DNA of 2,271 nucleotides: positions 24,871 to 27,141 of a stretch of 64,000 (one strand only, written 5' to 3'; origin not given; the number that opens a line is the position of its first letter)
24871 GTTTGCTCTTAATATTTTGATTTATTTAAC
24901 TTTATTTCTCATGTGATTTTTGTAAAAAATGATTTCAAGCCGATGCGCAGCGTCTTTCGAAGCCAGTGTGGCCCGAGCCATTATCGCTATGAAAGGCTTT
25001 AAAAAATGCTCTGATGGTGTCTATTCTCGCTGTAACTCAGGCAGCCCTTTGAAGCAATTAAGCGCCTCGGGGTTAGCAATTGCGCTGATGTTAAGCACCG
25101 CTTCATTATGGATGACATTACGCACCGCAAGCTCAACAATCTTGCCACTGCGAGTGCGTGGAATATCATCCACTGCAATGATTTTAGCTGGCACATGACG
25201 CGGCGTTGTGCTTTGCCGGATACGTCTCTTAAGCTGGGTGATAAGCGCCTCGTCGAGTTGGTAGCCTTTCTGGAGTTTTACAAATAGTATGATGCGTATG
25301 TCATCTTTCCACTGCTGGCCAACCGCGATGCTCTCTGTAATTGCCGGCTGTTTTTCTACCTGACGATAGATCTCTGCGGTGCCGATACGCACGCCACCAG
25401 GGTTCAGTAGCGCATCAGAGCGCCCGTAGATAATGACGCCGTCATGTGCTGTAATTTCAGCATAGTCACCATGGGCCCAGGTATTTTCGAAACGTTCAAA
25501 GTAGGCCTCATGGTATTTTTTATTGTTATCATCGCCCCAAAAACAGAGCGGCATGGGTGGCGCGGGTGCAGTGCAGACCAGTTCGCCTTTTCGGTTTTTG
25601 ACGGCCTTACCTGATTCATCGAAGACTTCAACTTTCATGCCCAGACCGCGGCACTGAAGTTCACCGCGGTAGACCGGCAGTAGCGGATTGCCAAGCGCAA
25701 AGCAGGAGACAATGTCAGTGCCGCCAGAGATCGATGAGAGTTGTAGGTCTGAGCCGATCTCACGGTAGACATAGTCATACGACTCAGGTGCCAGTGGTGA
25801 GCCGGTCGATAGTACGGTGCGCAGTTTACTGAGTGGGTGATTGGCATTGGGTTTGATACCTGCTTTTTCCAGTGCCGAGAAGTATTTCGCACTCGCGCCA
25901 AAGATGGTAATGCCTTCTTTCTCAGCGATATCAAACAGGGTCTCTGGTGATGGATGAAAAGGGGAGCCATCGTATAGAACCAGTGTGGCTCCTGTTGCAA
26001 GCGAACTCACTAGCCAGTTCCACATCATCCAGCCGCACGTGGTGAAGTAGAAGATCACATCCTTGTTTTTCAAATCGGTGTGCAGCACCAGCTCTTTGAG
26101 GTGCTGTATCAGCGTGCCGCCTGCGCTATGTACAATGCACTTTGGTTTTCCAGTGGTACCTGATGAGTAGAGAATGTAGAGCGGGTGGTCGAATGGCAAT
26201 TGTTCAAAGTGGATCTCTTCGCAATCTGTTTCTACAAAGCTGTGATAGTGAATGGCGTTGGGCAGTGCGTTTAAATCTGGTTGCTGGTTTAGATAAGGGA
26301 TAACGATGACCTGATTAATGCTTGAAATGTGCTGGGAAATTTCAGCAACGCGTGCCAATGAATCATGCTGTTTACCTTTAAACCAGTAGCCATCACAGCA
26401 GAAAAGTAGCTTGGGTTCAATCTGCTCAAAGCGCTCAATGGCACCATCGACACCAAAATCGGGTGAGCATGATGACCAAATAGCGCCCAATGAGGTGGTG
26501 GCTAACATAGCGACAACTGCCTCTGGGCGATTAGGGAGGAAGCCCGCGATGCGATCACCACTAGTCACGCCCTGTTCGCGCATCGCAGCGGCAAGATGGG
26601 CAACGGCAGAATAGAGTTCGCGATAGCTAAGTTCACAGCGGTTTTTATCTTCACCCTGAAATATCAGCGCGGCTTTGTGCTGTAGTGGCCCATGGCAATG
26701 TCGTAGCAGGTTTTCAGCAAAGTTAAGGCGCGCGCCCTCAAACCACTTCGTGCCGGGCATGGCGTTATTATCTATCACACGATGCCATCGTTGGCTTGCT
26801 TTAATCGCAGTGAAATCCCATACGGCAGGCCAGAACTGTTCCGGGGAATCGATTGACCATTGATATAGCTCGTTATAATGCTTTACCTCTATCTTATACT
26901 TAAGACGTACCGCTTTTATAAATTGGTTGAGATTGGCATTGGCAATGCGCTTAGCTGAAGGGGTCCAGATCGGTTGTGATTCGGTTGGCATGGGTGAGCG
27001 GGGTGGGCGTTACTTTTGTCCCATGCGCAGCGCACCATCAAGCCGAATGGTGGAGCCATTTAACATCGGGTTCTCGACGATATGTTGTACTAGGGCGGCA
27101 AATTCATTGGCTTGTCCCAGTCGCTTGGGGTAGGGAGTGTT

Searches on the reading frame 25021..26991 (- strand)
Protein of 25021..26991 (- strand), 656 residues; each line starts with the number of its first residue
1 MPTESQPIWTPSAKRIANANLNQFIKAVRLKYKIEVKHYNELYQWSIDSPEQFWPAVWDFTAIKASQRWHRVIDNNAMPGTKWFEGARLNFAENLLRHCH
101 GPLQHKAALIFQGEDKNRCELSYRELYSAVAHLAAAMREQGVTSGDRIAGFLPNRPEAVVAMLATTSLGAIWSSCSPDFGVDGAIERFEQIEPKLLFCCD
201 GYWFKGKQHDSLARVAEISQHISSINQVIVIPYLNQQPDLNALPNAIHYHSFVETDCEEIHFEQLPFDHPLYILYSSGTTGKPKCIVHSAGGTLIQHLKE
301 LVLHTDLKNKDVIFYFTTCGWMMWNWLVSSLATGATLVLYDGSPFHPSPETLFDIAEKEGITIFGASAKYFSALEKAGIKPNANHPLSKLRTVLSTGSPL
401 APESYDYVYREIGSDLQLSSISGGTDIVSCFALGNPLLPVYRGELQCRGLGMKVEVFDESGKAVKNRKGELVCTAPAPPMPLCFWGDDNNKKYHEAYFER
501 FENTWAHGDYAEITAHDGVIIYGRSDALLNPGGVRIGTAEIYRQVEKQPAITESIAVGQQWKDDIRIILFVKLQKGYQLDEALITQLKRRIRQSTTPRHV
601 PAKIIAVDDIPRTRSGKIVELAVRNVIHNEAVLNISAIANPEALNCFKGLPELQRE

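Call 50: search_protein_families(library=pfam, proteins=[window:25021-26991:-], max_evalue=0.00001)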
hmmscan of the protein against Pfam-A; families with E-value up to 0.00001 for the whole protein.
window:25021-26991:- (656 aa): 3 families
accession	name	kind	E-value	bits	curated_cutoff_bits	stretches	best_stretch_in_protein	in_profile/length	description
PF00501.34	AMP-binding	-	7.2e-49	167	29.9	1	105-474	10-375/384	AMP-binding enzyme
PF16177.11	ACAS_N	-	5.2e-15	55.4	27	1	39-94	1-54/55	Acetyl-coenzyme A synthetase N-terminus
PF13193.12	AMP-binding_C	-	3.3e-07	31.6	24.5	1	547-617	8-76/76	AMP-binding enzyme C-terminal domain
